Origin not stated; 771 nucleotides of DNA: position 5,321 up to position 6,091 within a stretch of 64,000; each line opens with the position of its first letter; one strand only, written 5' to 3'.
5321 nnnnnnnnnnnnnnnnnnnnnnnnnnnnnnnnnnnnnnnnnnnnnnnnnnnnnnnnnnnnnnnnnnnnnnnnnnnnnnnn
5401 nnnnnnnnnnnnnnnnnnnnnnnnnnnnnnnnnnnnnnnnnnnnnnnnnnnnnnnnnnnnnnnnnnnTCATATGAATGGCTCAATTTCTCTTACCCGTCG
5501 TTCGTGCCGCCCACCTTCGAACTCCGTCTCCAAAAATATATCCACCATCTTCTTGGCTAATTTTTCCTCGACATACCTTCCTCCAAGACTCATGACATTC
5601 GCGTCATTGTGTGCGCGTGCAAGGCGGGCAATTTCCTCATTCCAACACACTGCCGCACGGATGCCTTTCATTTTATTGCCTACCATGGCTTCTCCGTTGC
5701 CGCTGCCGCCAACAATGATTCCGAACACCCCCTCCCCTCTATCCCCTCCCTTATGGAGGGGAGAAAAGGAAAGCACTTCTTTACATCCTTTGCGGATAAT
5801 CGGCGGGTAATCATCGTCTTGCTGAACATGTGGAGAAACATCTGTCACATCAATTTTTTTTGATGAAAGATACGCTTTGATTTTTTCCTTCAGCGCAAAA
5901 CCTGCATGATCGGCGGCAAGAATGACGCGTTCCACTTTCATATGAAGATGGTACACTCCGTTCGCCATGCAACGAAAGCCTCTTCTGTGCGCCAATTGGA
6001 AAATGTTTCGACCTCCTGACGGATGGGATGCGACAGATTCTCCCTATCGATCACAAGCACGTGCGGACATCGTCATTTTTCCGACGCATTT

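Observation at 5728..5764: In-frame G/C-rich palindromic mini-element inside rpiB (founding copy of a three-to-four-member family)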

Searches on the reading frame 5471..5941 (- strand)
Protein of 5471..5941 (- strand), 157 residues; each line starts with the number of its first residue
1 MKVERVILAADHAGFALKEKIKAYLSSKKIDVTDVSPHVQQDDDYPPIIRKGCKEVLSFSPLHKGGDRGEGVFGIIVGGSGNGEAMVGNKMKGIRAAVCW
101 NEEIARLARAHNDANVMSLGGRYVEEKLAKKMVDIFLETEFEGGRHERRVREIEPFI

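Call 13: find_encoding_contigs(protein=window:5471-5941:-, flank=10000, max_places=6)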
Protein seq(157 aa) (157 aa): 2 contigs read that carry it; 1 place shown.
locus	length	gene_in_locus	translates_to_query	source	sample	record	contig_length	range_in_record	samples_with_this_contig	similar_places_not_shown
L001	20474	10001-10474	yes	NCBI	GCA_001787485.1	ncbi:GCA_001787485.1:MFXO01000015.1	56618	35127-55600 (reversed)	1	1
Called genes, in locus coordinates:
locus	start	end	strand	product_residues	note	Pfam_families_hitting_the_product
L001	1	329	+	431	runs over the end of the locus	PF13424:TPR_12, PF00515:TPR_1, PF13424:TPR_12, PF13432:TPR_16, PF14559:TPR_19, PF23914:TPR_CcmH_CycH, PF13414:TPR_11, PF13432:TPR_16, +35 more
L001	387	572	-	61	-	-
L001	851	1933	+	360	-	PF02481:DNA_processg_A, PF17782:WHD_DprA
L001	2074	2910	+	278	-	-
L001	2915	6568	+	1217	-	-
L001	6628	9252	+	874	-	PF00690:Cation_ATPase_N, PF00122:E1-E2_ATPase, PF00702:Hydrolase, PF13246:Cation_ATPase, PF12710:HAD (weak), PF08282:Hydrolase_3 (faint), PF00689:Cation_ATPase_C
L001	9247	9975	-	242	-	PF00121:TIM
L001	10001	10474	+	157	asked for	PF02502:LacAB_rpiB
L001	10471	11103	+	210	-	PF00834:Ribul_P_3_epim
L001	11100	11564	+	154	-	PF02643:DUF192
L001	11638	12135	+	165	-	-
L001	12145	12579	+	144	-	-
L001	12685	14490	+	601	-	PF06068:TIP49 (faint), PF00004:AAA, PF07728:AAA_5 (faint), PF17862:AAA_lid_3, PF01434:Peptidase_M41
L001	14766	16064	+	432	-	PF00463:ICL, PF13714:PEP_mutase, PF00463:ICL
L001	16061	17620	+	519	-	PF20656:MS_N, PF01274:MS_TIM-barrel, PF20659:MS_C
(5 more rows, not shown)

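Call 14: search_solved_structures(query=window:5471-5941:-, show_alignments=3)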
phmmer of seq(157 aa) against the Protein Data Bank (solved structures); distinct sequences matched with E-value up to 0.001: 22.
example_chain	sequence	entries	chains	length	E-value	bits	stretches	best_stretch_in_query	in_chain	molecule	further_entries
1o1x_A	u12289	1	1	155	3.3e-33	118.1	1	5-154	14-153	ribose-5-phosphate isomerase RpiB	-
3he8_A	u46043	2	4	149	2.1e-26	96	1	7-153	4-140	Ribose-5-phosphate isomerase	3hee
3ph3_A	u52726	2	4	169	3e-26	95.6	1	6-153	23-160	Ribose-5-phosphate isomerase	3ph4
6mu0_A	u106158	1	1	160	6.1e-26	94.6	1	6-153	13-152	Probable ribose-5-phosphate isomerase B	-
1nn4_A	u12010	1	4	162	3.7e-24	88.8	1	3-153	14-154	Ribose 5-phosphate isomerase B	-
2vvr_A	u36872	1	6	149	4.3e-23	85.3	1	5-153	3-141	RIBOSE-5-PHOSPHATE ISOMERASE B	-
4em8_A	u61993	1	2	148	9.4e-23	84.2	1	1-153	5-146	Ribose 5-phosphate isomerase B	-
3s5p_A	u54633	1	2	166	3.7e-22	82.3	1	5-154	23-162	Ribose 5-phosphate isomerase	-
2vvo_A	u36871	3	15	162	8e-22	81.2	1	4-151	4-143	RIBOSE-5-PHOSPHATE ISOMERASE B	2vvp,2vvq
1usl_A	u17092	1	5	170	9.7e-22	80.9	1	4-151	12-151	RIBOSE 5-PHOSPHATE ISOMERASE B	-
2bes_A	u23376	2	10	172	1e-21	80.9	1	4-151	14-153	CARBOHYDRATE-PHOSPHATE ISOMERASE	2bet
6fxs_A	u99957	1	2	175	3.8e-20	75.7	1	4-154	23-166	Ribose 5-phosphate isomerase, putative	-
3m1p_A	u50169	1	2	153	4.8e-18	68.9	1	4-153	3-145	Ribose 5-phosphate isomerase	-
6fxl_A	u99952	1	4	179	4.9e-18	68.9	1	4-154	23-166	Ribose 5-phosphate isomerase, putative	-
3k7p_A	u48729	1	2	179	7.9e-18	68.2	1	4-153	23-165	Ribose 5-phosphate isomerase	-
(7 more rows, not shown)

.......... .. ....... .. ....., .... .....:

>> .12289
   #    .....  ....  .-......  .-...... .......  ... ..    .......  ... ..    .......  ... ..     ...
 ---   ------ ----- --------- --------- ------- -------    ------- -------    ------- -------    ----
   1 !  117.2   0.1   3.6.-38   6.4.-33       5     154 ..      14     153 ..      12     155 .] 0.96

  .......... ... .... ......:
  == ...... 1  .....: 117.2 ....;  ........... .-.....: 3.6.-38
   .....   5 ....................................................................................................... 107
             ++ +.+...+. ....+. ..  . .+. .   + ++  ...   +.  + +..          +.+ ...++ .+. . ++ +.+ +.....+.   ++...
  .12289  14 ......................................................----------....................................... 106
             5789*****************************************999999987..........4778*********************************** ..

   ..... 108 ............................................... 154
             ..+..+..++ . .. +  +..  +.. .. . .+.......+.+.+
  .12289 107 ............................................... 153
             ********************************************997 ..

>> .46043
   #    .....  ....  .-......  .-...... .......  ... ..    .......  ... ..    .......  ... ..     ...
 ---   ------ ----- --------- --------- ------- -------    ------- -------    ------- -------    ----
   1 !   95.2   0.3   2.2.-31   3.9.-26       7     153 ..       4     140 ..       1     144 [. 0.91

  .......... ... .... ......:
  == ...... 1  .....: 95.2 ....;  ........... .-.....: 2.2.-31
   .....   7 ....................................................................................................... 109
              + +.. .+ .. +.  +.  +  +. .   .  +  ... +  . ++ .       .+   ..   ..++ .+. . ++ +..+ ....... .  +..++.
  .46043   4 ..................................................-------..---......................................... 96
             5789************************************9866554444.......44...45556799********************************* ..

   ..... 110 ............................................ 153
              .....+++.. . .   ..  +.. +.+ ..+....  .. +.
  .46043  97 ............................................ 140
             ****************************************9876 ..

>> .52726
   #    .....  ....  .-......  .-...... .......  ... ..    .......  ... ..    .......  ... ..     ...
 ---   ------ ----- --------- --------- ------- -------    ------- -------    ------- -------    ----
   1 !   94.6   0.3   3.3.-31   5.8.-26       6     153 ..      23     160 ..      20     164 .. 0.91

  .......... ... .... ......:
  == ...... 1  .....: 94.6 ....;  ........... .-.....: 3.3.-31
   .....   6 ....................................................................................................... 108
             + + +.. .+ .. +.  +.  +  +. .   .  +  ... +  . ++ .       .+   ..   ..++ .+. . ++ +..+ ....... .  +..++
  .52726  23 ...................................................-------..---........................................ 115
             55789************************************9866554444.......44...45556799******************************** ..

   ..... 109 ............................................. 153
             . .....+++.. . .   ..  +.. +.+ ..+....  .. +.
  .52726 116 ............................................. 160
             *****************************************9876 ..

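Call 26: find_homologous_proteins(query=window:5471-5941:-, max_evalue=1e-10)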
Query seq(157 aa) (157 aa): 8000 proteins with E <= 1e-10 among 8000 candidates; the best 120 are listed.
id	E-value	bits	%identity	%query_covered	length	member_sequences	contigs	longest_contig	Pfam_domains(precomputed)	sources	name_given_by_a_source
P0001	2.1e-97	341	99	100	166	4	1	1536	PF02502.24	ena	-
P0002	1.3e-54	202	65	96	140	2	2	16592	PF02502.24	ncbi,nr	ncbi:ribose 5-phosphate isomerase B [Candidatus Peregrinibacteria bacterium CG10_big_fil_rev_8_21_14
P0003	5.3e-53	197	64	98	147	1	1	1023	PF02502.24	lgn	-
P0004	2.6e-51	192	64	96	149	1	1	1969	PF02502.24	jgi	jgi:ribose 5-phosphate isomerase B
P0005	3.4e-51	191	63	96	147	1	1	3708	PF02502.24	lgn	-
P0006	1.1e-50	190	62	98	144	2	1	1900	PF02502.24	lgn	-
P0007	1.1e-50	190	64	96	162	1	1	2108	PF02502.24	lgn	-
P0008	4.4e-50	188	61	96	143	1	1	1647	PF02502.24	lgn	-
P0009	6.8e-50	187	60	96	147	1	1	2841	PF02502.24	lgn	-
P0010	1.2e-49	186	64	97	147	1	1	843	PF02502.24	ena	-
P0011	1.2e-49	186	59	96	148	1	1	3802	PF02502.24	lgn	-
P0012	1.3e-49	186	59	97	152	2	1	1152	PF02502.24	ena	-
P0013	1.4e-49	186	62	98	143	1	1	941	PF02502.24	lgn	-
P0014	2.3e-49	185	61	96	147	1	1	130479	PF02502.24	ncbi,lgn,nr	ncbi:ribose 5-phosphate isomerase B [Candidatus Peregrinibacteria bacterium]|nr:ribose 5-phosphate i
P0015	3.3e-49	185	59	96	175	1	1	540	PF02502.24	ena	-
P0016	5.6e-49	184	60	96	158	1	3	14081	PF02502.24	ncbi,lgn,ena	-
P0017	1.2e-48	183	62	98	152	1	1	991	PF02502.24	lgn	-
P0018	1.2e-48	183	57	97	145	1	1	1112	PF02502.24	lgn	-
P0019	1.8e-48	182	61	96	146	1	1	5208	PF02502.24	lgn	-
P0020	4.4e-48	181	58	98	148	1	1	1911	PF02502.24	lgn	-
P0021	4.6e-48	181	56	99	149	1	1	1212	PF02502.24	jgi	jgi:ribose 5-phosphate isomerase B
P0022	4.8e-48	181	59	98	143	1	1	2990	PF02502.24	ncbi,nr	ncbi:RpiB/LacA/LacB family sugar-phosphate isomerase [Candidatus Peregrinibacteria bacterium]|nr:Rpi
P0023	4.9e-48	181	58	98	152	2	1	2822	PF02502.24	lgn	-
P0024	6.8e-48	181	58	96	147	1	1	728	PF02502.24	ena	-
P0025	7.3e-48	180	59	99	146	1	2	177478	PF02502.24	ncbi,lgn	-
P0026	1.2e-47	180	60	97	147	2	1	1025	PF02502.24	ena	-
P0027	1.2e-47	180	58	98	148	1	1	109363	PF02502.24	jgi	-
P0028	1.3e-47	180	57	97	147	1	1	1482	PF02502.24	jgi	jgi:ribose 5-phosphate isomerase B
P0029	1.6e-47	179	60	98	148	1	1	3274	PF02502.24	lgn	-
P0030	1.8e-47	179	61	97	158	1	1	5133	PF02502.24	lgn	-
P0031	3.1e-47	178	58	96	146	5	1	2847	PF02502.24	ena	-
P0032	3.5e-47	178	59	96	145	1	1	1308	PF02502.24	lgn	-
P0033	3.5e-47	178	60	96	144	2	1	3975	PF02502.24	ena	-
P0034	4.5e-47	178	60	98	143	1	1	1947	PF02502.24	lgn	-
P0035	6.3e-47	177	57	98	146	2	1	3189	PF02502.24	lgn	-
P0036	6.7e-47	177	60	98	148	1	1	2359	PF02502.24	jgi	-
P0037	6.8e-47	177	58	96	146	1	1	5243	PF02502.24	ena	-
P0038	7.2e-47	177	60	98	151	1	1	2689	PF02502.24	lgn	-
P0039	8.2e-47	177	60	99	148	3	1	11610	PF02502.24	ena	-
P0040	9.6e-47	177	58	98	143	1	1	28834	PF02502.24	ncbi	-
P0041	9.6e-47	177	62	96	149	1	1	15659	PF02502.24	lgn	-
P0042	1.1e-46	177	59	96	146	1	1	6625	PF02502.24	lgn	-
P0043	1.2e-46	177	58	98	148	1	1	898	PF02502.24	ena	-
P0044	1.3e-46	176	61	96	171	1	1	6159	PF02502.24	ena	-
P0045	1.9e-46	176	59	96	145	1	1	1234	PF02502.24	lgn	-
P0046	2.9e-46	175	58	96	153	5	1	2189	PF02502.24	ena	-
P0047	2.9e-46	175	57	99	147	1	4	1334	PF02502.24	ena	-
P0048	3.3e-46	175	59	97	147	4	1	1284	PF02502.24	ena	-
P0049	3.5e-46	175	57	99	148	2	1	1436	PF02502.24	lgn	-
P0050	4.0e-46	175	59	96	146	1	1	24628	PF02502.24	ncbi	-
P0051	4.0e-46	175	60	98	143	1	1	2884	PF02502.24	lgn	-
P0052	4.4e-46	175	57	97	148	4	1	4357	PF02502.24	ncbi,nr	ncbi:MAG: RpiB/LacA/LacB family sugar-phosphate isomerase [Candidatus Peribacteraceae bacterium]|nr:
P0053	4.8e-46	175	59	96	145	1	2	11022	PF02502.24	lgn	-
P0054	5.1e-46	174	56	99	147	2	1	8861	PF02502.24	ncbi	-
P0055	5.8e-46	174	58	99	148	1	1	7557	PF02502.24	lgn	-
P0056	6.6e-46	174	57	96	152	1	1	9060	PF02502.24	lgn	-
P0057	6.7e-46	174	59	98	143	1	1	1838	PF02502.24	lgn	-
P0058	8.3e-46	174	59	95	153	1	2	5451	PF02502.24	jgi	jgi:ribose 5-phosphate isomerase B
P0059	8.7e-46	174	56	96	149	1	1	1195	PF02502.24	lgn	-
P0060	8.7e-46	174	56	98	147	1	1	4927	PF02502.24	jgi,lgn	-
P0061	1.1e-45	173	59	96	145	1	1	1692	PF02502.24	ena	-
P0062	1.1e-45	173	58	98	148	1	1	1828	PF02502.24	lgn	-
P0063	1.2e-45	173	59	98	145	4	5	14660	PF02502.24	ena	-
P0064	1.2e-45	173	57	98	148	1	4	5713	PF02502.24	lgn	-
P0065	1.3e-45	173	59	96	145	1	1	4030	PF02502.24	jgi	-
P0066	1.3e-45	173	58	97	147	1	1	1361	PF02502.24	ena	-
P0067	1.3e-45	173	58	96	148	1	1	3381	PF02502.24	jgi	jgi:ribose 5-phosphate isomerase B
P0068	1.5e-45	173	58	97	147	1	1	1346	PF02502.24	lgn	-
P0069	1.5e-45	173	58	98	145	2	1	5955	PF02502.24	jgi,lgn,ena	-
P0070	1.6e-45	173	58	95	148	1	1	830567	PF02502.24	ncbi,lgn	-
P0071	2.0e-45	173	58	96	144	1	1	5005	PF02502.24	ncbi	-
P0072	2.0e-45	173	58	96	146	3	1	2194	PF02502.24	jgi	-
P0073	2.0e-45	173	56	98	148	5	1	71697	PF02502.24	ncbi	-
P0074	2.2e-45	172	59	96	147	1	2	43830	PF02502.24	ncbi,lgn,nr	ncbi:ribose 5-phosphate isomerase B [Patescibacteria group bacterium]|nr:ribose 5-phosphate isomeras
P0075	2.2e-45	172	56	98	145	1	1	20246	PF02502.24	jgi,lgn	-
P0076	2.4e-45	172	58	98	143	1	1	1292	PF02502.24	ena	-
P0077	2.4e-45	172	57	96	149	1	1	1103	PF02502.24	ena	-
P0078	2.5e-45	172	57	96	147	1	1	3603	PF02502.24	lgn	-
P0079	2.6e-45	172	58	98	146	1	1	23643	PF02502.24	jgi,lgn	-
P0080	3.0e-45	172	59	96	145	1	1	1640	PF02502.24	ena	-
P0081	3.2e-45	172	58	97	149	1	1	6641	PF02502.24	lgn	-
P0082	3.3e-45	172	58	96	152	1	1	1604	PF02502.24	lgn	-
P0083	3.4e-45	172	57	98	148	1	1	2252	PF02502.24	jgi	jgi:ribose 5-phosphate isomerase B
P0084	3.7e-45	172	56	96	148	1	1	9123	PF02502.24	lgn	-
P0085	3.8e-45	172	57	97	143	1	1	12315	PF02502.24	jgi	jgi:ribose 5-phosphate isomerase B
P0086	4.0e-45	172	57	97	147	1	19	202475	PF02502.24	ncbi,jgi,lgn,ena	jgi:ribose 5-phosphate isomerase B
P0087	4.5e-45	171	56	97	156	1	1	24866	PF02502.24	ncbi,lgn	-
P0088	4.7e-45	171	58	96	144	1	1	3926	PF02502.24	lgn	-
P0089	5.1e-45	171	58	97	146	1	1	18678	PF02502.24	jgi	-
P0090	5.1e-45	171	58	96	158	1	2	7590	PF02502.24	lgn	-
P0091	5.3e-45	171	58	98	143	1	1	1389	PF02502.24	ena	-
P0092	5.6e-45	171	58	98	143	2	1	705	PF02502.24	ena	-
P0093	5.7e-45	171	55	98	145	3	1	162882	PF02502.24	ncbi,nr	ncbi:RpiB/LacA/LacB family sugar-phosphate isomerase [Candidatus Peribacteria bacterium]|nr:RpiB/Lac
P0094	6.0e-45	171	57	98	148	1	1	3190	PF02502.24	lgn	-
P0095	6.1e-45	171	56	96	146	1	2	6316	PF02502.24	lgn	-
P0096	6.4e-45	171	58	98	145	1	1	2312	PF02502.24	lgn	-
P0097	6.6e-45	171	59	96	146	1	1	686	PF02502.24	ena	-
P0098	6.9e-45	171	55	98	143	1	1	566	PF02502.24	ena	-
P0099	8.7e-45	170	56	97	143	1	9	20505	PF02502.24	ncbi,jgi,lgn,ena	jgi:ribose 5-phosphate isomerase B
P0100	9.5e-45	170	56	97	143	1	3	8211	PF02502.24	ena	-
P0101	9.7e-45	170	58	95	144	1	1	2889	PF02502.24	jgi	jgi:ribose 5-phosphate isomerase B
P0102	9.9e-45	170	59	96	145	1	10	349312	PF02502.24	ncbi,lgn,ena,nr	ncbi:TPA: ribose 5-phosphate isomerase B [Candidatus Peribacteria bacterium]|nr:MAG: ribose 5-phosph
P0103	1.0e-44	170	56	98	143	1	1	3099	PF02502.24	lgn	-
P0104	1.0e-44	170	57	97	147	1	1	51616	PF02502.24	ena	-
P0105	1.0e-44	170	57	96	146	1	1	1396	PF02502.24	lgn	-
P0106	1.0e-44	170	59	96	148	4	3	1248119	PF02502.24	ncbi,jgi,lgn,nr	ncbi:ribose 5-phosphate isomerase B [Candidatus Peribacteria bacterium]|nr:MAG: ribose 5-phosphate i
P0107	1.1e-44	170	57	96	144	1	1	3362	PF02502.24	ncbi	-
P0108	1.1e-44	170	59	98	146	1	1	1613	PF02502.24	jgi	jgi:ribose 5-phosphate isomerase B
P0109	1.1e-44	170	59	96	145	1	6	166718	PF02502.24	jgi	-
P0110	1.2e-44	170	57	97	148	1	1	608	PF02502.24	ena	-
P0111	1.3e-44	170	55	98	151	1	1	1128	PF02502.24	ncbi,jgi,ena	jgi:ribose 5-phosphate isomerase B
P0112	1.4e-44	170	58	96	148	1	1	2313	PF02502.24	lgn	-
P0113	1.4e-44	170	57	96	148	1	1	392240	PF02502.24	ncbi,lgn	-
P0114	1.4e-44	170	57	96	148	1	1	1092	PF02502.24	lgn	-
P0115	1.5e-44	170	56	97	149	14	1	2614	PF02502.24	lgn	-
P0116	1.6e-44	170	56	98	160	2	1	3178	PF02502.24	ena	-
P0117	1.7e-44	170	55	96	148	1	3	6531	PF02502.24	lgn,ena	-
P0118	1.7e-44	170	58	98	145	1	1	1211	PF02502.24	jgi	jgi:ribose 5-phosphate isomerase B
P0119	1.7e-44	169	58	96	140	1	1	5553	PF02502.24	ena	-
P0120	1.8e-44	169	55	98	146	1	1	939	PF02502.24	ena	-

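Call 52: find_encoding_contigs(protein=P0002, flank=10000, max_places=2)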
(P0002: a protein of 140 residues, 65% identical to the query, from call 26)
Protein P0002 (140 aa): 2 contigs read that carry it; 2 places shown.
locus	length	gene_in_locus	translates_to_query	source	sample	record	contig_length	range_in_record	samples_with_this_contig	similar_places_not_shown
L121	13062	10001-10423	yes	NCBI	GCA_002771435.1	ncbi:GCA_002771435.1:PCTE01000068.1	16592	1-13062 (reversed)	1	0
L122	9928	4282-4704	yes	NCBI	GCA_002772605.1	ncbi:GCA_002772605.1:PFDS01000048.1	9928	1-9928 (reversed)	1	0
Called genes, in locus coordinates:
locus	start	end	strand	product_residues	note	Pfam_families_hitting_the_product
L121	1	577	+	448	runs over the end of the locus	PF01145:Band_7 (weak)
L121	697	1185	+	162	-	-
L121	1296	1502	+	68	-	-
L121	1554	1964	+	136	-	PF07883:Cupin_2, PF02311:AraC_binding (weak)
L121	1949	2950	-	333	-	PF00487:FA_desaturase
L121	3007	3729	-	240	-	-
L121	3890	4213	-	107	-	-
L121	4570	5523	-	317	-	PF02655:ATP-grasp_3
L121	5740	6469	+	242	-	PF02481:DNA_processg_A, PF17782:WHD_DprA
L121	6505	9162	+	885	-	PF00690:Cation_ATPase_N, PF00122:E1-E2_ATPase, PF00702:Hydrolase, PF13246:Cation_ATPase, PF00689:Cation_ATPase_C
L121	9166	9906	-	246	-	PF00121:TIM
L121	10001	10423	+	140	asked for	PF02502:LacAB_rpiB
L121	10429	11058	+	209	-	PF00834:Ribul_P_3_epim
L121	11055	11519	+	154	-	PF02643:DUF192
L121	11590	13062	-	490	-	PF01564:Spermine_synth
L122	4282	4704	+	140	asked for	PF02502:LacAB_rpiB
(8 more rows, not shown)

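Call 108: predict_structure(alignment_id=A1)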
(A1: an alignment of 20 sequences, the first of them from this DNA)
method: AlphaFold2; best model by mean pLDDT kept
length: 157 residues; sequences in the alignment: 20
mean_pLDDT: 89.6   pTM: 0.87
mean pLDDT of the five models: 89.6, 89.2, 88.9, 84.9, 83.0
residues with pLDDT >= 90: 111; 70-90: 31; 50-70: 14; < 50: 1
segments of 3 or more residues with pLDDT < 50: none
pLDDT, mean of each block of 10 residues (from residue 1): 88 96 97 90 82 91 55 93 96 95 97 96 97 97 89 70
secondary structure, 60 per line:
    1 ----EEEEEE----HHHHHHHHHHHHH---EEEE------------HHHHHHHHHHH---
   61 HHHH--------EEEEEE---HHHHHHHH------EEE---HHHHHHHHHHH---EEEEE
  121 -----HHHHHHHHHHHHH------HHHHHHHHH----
elements in order: E5-10 H15-27 E31-34 H47-57 H61-64 E73-78 H82-89 E96-98 H102-112 E116-120 H126-138 H145-153
